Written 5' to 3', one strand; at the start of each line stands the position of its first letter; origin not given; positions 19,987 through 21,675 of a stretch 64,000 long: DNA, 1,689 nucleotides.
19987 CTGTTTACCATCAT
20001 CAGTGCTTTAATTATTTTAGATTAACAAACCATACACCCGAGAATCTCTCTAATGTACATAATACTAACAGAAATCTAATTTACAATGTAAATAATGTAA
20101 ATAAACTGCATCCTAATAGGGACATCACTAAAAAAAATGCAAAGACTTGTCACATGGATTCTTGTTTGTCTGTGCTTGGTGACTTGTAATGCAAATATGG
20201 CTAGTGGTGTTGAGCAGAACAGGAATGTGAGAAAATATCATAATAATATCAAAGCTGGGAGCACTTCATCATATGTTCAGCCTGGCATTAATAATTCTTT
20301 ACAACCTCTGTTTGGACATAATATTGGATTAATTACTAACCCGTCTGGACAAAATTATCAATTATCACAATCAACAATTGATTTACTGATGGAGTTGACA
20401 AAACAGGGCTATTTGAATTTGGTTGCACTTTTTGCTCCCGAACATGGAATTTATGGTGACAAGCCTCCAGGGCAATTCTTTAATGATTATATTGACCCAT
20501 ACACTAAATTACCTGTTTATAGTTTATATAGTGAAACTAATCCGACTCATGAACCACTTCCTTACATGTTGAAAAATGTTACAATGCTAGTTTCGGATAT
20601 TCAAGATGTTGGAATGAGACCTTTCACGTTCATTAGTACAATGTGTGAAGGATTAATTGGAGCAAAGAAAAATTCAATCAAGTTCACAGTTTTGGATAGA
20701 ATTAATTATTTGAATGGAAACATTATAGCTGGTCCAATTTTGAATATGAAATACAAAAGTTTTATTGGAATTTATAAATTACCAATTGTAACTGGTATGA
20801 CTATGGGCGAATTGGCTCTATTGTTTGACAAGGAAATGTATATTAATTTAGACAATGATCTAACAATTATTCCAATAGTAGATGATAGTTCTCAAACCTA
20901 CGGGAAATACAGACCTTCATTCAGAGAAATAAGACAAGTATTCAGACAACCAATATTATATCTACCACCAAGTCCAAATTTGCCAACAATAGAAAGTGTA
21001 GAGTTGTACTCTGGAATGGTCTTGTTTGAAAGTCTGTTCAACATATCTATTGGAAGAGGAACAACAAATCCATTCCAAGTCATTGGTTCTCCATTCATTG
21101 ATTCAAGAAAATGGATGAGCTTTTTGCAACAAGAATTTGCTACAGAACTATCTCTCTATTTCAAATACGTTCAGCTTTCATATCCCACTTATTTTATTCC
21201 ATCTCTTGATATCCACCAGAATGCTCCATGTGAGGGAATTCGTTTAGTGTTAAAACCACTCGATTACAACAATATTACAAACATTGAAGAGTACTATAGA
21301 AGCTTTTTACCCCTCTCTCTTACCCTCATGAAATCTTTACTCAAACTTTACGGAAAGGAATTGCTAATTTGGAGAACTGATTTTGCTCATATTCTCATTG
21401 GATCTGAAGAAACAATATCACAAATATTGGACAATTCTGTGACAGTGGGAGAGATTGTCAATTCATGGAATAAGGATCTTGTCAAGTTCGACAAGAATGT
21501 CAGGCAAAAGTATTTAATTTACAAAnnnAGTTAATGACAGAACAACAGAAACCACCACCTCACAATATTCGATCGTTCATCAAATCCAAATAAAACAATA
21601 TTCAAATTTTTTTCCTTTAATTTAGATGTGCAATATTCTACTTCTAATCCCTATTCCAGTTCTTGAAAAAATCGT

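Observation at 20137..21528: Signal-peptide-bearing DUF1343 / NamZ-like (bacterial exo-beta-N-acetylmuramidase family) gene embedded among eukaryotic genes: candidate horizontal acquisition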

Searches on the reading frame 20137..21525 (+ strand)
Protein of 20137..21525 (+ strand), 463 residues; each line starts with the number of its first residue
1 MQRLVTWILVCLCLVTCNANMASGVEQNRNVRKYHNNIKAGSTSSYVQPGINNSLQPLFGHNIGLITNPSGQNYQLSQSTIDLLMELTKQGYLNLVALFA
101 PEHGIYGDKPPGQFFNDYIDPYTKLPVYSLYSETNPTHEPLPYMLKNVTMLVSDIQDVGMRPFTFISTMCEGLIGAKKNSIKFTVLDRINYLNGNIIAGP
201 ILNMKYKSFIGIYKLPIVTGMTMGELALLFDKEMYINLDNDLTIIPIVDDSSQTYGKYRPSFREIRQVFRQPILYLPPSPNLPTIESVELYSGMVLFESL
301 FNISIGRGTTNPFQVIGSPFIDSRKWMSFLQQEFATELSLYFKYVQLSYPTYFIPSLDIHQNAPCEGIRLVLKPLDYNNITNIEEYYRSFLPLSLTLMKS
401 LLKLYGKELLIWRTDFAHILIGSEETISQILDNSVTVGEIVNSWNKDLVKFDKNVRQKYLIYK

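Call 3: search_protein_families(library=pfam, proteins=[window:20137-21525:+], max_evalue=0.01)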
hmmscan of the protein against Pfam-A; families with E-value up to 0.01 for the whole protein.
window:20137-21525:+ (463 aa): 2 families
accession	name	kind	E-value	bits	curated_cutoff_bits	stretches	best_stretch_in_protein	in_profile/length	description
PF07075.17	NamZ_N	-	1.1e-58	198.4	26.9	1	63-285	1-202/203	Exo-beta-N-acetylmuramidase NamZ, N-terminal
PF20732.2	NamZ_C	-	2.8e-28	100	25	1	290-462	2-152/152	Exo-beta-N-acetylmuramidase NamZ, C-terminal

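Call 4: search_protein_families(library=ncbifam, proteins=[window:20137-21525:+], max_evalue=0.01)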
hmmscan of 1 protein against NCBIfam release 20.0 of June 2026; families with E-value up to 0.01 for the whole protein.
window:20137-21525:+ (463 aa): 0 families

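Call 5: search_solved_structures(query=window:20137-21525:+, show_alignments=2)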
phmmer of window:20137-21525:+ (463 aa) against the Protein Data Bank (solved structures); distinct sequences matched with E-value up to 0.001: 2.
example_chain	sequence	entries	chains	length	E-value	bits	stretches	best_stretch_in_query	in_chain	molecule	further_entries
4k05_A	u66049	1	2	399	1.4e-42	149.3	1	56-332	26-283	Conserved hypothetical exported protein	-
4jja_A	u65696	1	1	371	3.3e-40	141.4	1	84-321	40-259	hypothetical protein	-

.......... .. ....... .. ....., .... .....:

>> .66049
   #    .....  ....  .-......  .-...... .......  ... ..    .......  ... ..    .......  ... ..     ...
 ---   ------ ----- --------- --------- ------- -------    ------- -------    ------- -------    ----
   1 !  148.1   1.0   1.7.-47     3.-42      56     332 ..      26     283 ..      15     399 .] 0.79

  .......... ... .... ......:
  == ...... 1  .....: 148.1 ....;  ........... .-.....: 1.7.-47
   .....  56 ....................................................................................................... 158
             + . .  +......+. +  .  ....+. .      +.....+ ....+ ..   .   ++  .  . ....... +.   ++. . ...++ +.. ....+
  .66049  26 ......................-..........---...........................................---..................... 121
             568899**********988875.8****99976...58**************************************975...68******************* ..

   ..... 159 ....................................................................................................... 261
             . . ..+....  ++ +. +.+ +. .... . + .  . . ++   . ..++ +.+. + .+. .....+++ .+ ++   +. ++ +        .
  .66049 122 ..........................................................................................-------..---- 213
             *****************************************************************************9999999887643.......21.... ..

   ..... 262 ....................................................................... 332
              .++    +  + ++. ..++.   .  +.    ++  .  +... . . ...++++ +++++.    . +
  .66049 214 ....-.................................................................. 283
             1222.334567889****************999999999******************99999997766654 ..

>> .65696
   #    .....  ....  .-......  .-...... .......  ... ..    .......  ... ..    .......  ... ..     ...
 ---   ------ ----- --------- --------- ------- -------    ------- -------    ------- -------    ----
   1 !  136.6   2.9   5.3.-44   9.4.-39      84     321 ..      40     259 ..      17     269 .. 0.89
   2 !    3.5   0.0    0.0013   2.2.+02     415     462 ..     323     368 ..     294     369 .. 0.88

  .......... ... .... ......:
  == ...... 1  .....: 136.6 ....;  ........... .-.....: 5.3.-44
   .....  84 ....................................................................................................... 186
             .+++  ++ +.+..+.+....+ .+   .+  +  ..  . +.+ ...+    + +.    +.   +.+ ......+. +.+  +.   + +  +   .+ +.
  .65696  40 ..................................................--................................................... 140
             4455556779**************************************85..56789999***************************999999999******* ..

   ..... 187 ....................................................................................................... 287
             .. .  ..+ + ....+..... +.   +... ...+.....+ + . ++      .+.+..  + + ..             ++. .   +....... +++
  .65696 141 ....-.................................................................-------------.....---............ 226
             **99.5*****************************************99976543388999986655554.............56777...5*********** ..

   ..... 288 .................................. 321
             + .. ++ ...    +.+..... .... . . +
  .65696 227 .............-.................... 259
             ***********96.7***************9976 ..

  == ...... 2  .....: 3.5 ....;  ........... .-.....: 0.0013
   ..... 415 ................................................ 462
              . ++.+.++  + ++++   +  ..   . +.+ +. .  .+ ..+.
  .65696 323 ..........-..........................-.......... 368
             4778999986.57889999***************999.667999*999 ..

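Call 6: find_homologous_proteins(query=window:20137-21525:+, max_evalue=1e-10)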
Query window:20137-21525:+ (463 aa): 4768 proteins with E <= 1e-10 among 8000 candidates; the best 120 are listed.
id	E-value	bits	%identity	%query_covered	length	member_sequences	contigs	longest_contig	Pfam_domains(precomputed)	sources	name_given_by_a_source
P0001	5.9e-296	999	100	96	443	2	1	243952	PF07075.18,PF20732.3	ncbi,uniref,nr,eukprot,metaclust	ncbi:hypothetical protein NAEGRDRAFT_59573 [Naegleria gruberi]|uniref:DUF1343 domain-containing prot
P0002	6.5e-200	683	65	99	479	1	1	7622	PF07075.18,PF20732.3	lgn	-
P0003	6.0e-181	620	61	99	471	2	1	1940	PF07075.18,PF20732.3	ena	-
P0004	5.7e-141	488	69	68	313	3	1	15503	PF07075.18,PF20732.3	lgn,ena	-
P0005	3.7e-138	479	54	90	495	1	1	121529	PF07075.18,PF20732.3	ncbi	ncbi:hypothetical protein ABK040_016449 [Willaertia magna]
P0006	1.6e-85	306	43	90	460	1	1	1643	PF07075.18,PF20732.3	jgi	jgi:uncharacterized protein YbbC (DUF1343 family)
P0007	2.9e-85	305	44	90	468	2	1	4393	PF07075.18,PF20732.3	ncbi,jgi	jgi:uncharacterized protein YbbC (DUF1343 family)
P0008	8.0e-85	303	42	90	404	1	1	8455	PF07075.18,PF20732.3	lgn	-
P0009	1.6e-84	302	40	98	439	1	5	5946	PF07075.18,PF20732.3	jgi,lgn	jgi:uncharacterized protein YbbC (DUF1343 family)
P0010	1.4e-81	293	41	90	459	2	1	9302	PF07075.18,PF20732.3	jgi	jgi:uncharacterized protein YbbC (DUF1343 family)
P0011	9.4e-81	290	41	90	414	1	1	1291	PF07075.18,PF20732.3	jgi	jgi:uncharacterized protein YbbC (DUF1343 family)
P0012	1.4e-80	289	42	91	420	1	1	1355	PF07075.18,PF20732.3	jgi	-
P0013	1.7e-79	286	41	90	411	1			PF07075.18,PF20732.3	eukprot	eukprot:gene6162-10169_t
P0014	3.2e-79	285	41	90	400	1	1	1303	PF07075.18,PF20732.3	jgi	jgi:uncharacterized protein YbbC (DUF1343 family)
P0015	1.3e-78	283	41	90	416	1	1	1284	PF07075.18,PF20732.3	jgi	-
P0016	3.2e-78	282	41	90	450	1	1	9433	PF07075.18,PF20732.3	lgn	-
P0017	2.0e-77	279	41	90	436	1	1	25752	PF07075.18,PF20732.3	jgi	jgi:uncharacterized protein YbbC (DUF1343 family)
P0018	7.6e-76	274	38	90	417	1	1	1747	PF07075.18,PF20732.3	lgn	-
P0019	1.6e-67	246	42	83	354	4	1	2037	PF07075.18,PF20732.3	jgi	jgi:uncharacterized protein YbbC (DUF1343 family)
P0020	6.4e-63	231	37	92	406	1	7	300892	PF07075.18,PF20732.3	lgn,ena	-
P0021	7.6e-63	231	37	100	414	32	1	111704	PF07075.18,PF20732.3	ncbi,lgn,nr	ncbi:DUF1343 domain-containing protein [Bacillus spizizenii]|nr:DUF1343 domain-containing protein [B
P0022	1.3e-61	227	36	100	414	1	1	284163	PF07075.18,PF20732.3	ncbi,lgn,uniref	ncbi:exo-beta-N-acetylmuramidase NamZ family protein [Bacillus sp. 0102A]|uniref:exo-beta-N-acetylmu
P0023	1.4e-61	227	36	100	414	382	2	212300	PF07075.18,PF20732.3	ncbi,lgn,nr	ncbi:hypothetical protein BSBH6_03486 [Bacillus subtilis]|nr:hypothetical protein BSBH6_03486 [Bacil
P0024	1.7e-61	226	37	89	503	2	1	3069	PF07075.18,PF22888.2,PF20732.3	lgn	-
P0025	2.5e-61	226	36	89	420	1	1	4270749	PF07075.18,PF20732.3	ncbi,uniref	ncbi:exo-beta-N-acetylmuramidase NamZ domain-containing protein [Peribacillus sp. SCS-37]|uniref:exo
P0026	2.8e-61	226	35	100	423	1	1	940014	PF07075.18,PF20732.3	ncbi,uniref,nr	ncbi:exo-beta-N-acetylmuramidase NamZ family protein [Halobacillus hunanensis]|uniref:exo-beta-N-ace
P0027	2.8e-61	226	36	99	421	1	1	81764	PF07075.18,PF20732.3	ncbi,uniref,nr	ncbi:exo-beta-N-acetylmuramidase NamZ family protein [Peribacillus deserti]|uniref:DUF1343 domain-co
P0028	4.5e-61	225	36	99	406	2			PF07075.18,PF20732.3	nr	nr:DUF1343 domain-containing protein [Metabacillus kandeliae]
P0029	5.3e-61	225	37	87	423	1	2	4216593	PF07075.18,PF20732.3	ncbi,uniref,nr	ncbi:exo-beta-N-acetylmuramidase NamZ domain-containing protein [Halobacillus ihumii]|uniref:exo-bet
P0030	7.8e-61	224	35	100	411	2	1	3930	PF07075.18,PF20732.3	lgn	-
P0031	1.1e-60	224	35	100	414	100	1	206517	PF07075.18,PF20732.3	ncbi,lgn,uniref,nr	ncbi:exo-beta-N-acetylmuramidase NamZ family protein [Bacillus halotolerans]|uniref:exo-beta-N-acety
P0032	2.1e-60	223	38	87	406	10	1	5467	PF07075.18,PF20732.3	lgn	-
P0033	3.4e-60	222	34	100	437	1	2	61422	PF07075.18,PF20732.3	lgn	-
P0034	1.2e-59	220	36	89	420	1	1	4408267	PF07075.18,PF20732.3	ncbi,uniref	ncbi:exo-beta-N-acetylmuramidase NamZ domain-containing protein [Peribacillus sp. SCS-26]|uniref:exo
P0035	1.4e-59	220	35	89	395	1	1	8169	PF07075.18,PF20732.3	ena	-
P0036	1.7e-59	220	36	100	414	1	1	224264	PF07075.18,PF20732.3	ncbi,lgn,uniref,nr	ncbi:DUF1343 domain-containing protein [Bacillus atrophaeus]|uniref:exo-beta-N-acetylmuramidase NamZ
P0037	2.7e-59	219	36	100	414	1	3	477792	PF07075.18,PF20732.3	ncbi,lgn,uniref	ncbi:exo-beta-N-acetylmuramidase NamZ family protein [Bacillus atrophaeus]|uniref:exo-beta-N-acetylm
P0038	3.1e-59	219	36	100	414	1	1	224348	PF07075.18,PF20732.3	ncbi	ncbi:exo-beta-N-acetylmuramidase NamZ family protein [Bacillus atrophaeus]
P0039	3.4e-59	219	35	89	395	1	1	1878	PF07075.18,PF20732.3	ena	-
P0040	3.4e-59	219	38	89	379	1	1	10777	PF07075.18,PF20732.3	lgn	-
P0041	3.6e-59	219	38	89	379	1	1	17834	PF07075.18,PF20732.3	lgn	-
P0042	4.8e-59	218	38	89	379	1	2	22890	PF07075.18,PF20732.3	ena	-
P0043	4.9e-59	218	35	89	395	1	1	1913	PF07075.18,PF20732.3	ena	-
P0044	6.4e-59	218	35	99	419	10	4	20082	PF07075.18,PF20732.3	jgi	jgi:uncharacterized protein YbbC (DUF1343 family)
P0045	7.1e-59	218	34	100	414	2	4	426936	PF07075.18,PF20732.3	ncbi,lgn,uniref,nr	ncbi:DUF1343 domain-containing protein [Bacillus velezensis]|uniref:exo-beta-N-acetylmuramidase NamZ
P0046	7.2e-59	218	36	89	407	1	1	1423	PF07075.18,PF20732.3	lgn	-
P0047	7.2e-59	218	36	100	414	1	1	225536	PF07075.18,PF20732.3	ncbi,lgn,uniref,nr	ncbi:DUF1343 domain-containing protein [Bacillus atrophaeus]|uniref:exo-beta-N-acetylmuramidase NamZ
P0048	8.1e-59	218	36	100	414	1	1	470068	PF07075.18,PF20732.3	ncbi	ncbi:MAG: exo-beta-N-acetylmuramidase NamZ family protein [Bacillota bacterium]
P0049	8.9e-59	218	35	100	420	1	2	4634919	PF07075.18,PF20732.3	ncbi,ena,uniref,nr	ncbi:DUF1343 domain-containing protein [Mesobacillus jeotgali]|uniref:DUF1343 domain-containing prot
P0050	9.0e-59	218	35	100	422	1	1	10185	PF07075.18,PF20732.3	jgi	jgi:uncharacterized protein YbbC (DUF1343 family)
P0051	1.3e-58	217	35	99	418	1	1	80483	PF07075.18,PF20732.3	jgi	jgi:uncharacterized protein YbbC (DUF1343 family)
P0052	1.3e-58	217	35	89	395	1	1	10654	PF07075.18,PF20732.3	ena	-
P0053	1.5e-58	217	36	100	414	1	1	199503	PF07075.18,PF20732.3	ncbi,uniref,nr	ncbi:exo-beta-N-acetylmuramidase NamZ family protein [Bacillus atrophaeus]|uniref:exo-beta-N-acetylm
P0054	1.5e-58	217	35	89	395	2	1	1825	PF07075.18,PF20732.3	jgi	-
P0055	1.6e-58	217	35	89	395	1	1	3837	PF07075.18,PF20732.3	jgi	-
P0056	1.6e-58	217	37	87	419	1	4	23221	PF07075.18,PF20732.3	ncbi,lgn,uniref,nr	ncbi:exo-beta-N-acetylmuramidase NamZ domain-containing protein [Mesobacillus zeae]|uniref:DUF1343 d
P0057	2.7e-58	216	37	92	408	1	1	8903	PF07075.18,PF20732.3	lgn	-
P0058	2.8e-58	216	36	87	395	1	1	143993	PF07075.18,PF20732.3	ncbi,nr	ncbi:MAG TPA: DUF1343 domain-containing protein [Gammaproteobacteria bacterium]|nr:DUF1343 domain-co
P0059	2.9e-58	216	35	89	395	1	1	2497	PF07075.18,PF20732.3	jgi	-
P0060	3.2e-58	216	34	100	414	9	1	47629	PF07075.18,PF20732.3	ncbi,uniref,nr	ncbi:hypothetical protein AXI59_18400 [Bacillus nakamurai]|uniref:exo-beta-N-acetylmuramidase NamZ f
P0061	3.3e-58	216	33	98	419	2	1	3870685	PF07075.18,PF20732.3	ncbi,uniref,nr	ncbi:exo-beta-N-acetylmuramidase NamZ family protein [Parageobacillus thermoglucosidasius]|uniref:DU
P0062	3.5e-58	216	35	100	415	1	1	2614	PF07075.18,PF20732.3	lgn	-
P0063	3.7e-58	215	38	87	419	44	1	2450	PF07075.18,PF20732.3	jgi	jgi:uncharacterized protein YbbC (DUF1343 family)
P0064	3.9e-58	215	37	94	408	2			PF07075.18,PF20732.3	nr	nr:DUF1343 domain-containing protein [Peribacillus deserti]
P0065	5.0e-58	215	36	89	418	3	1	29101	PF07075.18,PF20732.3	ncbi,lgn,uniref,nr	ncbi:DUF1343 domain-containing protein [Halalkalibacterium halodurans]|uniref:exo-beta-N-acetylmuram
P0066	5.7e-58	215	33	100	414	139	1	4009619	PF07075.18,PF20732.3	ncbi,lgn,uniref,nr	ncbi:hypothetical protein D2M30_0211 [Bacillus amyloliquefaciens]|uniref:exo-beta-N-acetylmuramidase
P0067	5.8e-58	215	37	89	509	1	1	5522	PF07075.18,PF22888.2,PF20732.3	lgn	-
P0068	7.2e-58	215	35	89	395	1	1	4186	PF07075.18,PF20732.3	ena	-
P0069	7.4e-58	215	34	89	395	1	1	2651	PF07075.18,PF20732.3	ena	-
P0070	7.6e-58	214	36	91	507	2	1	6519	PF07075.18,PF22888.2,PF20732.3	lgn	-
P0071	8.6e-58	214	35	99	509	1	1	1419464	PF07075.18,PF22888.2,PF20732.3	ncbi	-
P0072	8.7e-58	214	36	89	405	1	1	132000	PF07075.18,PF20732.3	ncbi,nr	ncbi:MAG TPA: DUF1343 domain-containing protein [Gammaproteobacteria bacterium]|nr:DUF1343 domain-co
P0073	9.0e-58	214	35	89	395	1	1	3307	PF07075.18,PF20732.3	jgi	-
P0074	9.2e-58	214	34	98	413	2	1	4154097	PF07075.18,PF20732.3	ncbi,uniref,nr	ncbi:DUF1343 domain-containing protein [Halobacillus amylolyticus]|uniref:DUF1343 domain-containing 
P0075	9.2e-58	214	35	89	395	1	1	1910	PF07075.18,PF20732.3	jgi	-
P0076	1.0e-57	214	35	100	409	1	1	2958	PF07075.18,PF20732.3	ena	-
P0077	1.1e-57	214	33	99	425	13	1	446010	PF07075.18,PF20732.3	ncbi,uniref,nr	ncbi:DUF1343 domain-containing protein [Halobacillus sp. Cin3]|uniref:exo-beta-N-acetylmuramidase Na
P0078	1.1e-57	214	37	89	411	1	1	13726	PF07075.18,PF20732.3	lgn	-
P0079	1.2e-57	214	34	100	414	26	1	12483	PF07075.18,PF20732.3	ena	-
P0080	1.2e-57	214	34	89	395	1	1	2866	PF07075.18,PF20732.3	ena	-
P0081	1.3e-57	214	36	89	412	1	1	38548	PF07075.18,PF20732.3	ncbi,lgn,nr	ncbi:MAG TPA: DUF1343 domain-containing protein [Oleiagrimonas sp.]|nr:DUF1343 domain-containing pro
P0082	1.7e-57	213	34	100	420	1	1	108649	PF07075.18,PF20732.3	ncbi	ncbi:exo-beta-N-acetylmuramidase NamZ domain-containing protein [Mesobacillus sp. LC4]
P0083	2.1e-57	213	35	100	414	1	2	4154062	PF07075.18,PF20732.3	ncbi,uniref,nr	ncbi:DUF1343 domain-containing protein [Bacillus atrophaeus]|uniref:exo-beta-N-acetylmuramidase NamZ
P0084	2.1e-57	213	35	100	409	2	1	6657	PF07075.18,PF20732.3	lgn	-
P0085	2.3e-57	213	35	89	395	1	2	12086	PF07075.18,PF20732.3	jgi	-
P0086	2.7e-57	213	35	100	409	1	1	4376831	PF07075.18,PF20732.3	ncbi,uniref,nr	ncbi:exo-beta-N-acetylmuramidase NamZ family protein [Bacillus paralicheniformis]|uniref:exo-beta-N-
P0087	2.9e-57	213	36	91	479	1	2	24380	PF07075.18,PF22888.2,PF20732.3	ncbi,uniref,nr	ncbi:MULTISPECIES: DUF1343 domain-containing protein [Clostridia]|uniref:exo-beta-N-acetylmuramidase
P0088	3.2e-57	212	33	100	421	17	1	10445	PF07075.18,PF20732.3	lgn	-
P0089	3.2e-57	212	35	89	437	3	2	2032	PF07075.18,PF20732.3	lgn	-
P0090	3.3e-57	212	34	99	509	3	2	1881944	PF07075.18,PF22888.2,PF20732.3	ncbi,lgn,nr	ncbi:DUF1343 domain-containing protein [Virgibacillus dakarensis]|nr:DUF1343 domain-containing prote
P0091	3.5e-57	212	34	100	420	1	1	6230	PF07075.18,PF20732.3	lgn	-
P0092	4.3e-57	212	34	89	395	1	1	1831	PF07075.18,PF20732.3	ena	-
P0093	4.3e-57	212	35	89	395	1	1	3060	PF07075.18,PF20732.3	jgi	-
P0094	4.4e-57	212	34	89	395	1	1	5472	PF07075.18,PF20732.3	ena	-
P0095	6.2e-57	211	34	98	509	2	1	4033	PF07075.18,PF22888.2,PF20732.3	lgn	-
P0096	6.4e-57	211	35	89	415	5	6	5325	PF07075.18,PF20732.3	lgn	-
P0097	6.6e-57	211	34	100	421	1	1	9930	PF07075.18,PF20732.3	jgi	jgi:uncharacterized protein YbbC (DUF1343 family)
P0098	6.7e-57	211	36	90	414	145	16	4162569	PF07075.18,PF20732.3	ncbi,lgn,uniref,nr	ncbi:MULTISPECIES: exo-beta-N-acetylmuramidase NamZ family protein [Bacillus]|uniref:exo-beta-N-acet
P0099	9.2e-57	211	34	89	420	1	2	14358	PF07075.18,PF20732.3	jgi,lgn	jgi:uncharacterized protein YbbC (DUF1343 family)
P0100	1.2e-56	211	37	87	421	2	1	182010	PF07075.18,PF20732.3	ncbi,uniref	ncbi:exo-beta-N-acetylmuramidase NamZ family protein [Jeotgalibacillus marinus]|uniref:DUF1343 domai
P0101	1.2e-56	210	34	99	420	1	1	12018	PF07075.18,PF20732.3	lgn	-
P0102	1.3e-56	210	37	87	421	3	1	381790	PF07075.18,PF20732.3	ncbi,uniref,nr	ncbi:DUF1343 domain-containing protein [Virgibacillus sp. LDC-1]|uniref:exo-beta-N-acetylmuramidase 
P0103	1.3e-56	210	35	100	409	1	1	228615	PF07075.18,PF20732.3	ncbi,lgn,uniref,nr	ncbi:DUF1343 domain-containing protein [Bacillus paralicheniformis]|uniref:exo-beta-N-acetylmuramida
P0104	1.4e-56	210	36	87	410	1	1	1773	PF07075.18,PF20732.3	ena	-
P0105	1.5e-56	210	35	89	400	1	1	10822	PF07075.18,PF20732.3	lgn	-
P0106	1.6e-56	210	32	100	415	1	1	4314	PF07075.18,PF20732.3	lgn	-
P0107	1.8e-56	210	35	89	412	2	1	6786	PF07075.18,PF20732.3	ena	-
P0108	1.8e-56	210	36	89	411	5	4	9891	PF07075.18,PF20732.3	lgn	-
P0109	2.1e-56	210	37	87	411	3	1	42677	PF07075.18,PF20732.3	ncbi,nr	ncbi:MAG TPA: DUF1343 domain-containing protein [Rhodanobacter sp.]|nr:DUF1343 domain-containing pro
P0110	2.1e-56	210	34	89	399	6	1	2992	PF07075.18,PF20732.3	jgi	jgi:uncharacterized protein YbbC (DUF1343 family)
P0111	2.5e-56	209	34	100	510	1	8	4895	PF07075.18,PF22888.2,PF20732.3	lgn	-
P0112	3.5e-56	209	39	86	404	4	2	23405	PF07075.18,PF20732.3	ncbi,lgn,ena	-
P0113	3.6e-56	209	37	87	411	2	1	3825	PF07075.18,PF20732.3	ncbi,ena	-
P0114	3.6e-56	209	33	100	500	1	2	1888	PF07075.18,PF22888.2,PF20732.3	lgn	-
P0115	3.6e-56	209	38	87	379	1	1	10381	PF07075.18,PF20732.3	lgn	-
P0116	3.8e-56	209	34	100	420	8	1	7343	PF07075.18,PF20732.3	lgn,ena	-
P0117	4.0e-56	209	37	87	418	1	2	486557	PF07075.18,PF20732.3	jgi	jgi:uncharacterized protein YbbC (DUF1343 family)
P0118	4.7e-56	209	36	89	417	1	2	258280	PF07075.18,PF20732.3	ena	-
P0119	4.8e-56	209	36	89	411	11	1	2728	PF07075.18,PF20732.3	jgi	jgi:uncharacterized protein YbbC (DUF1343 family)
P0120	4.8e-56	209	35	91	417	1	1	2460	PF07075.18,PF20732.3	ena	-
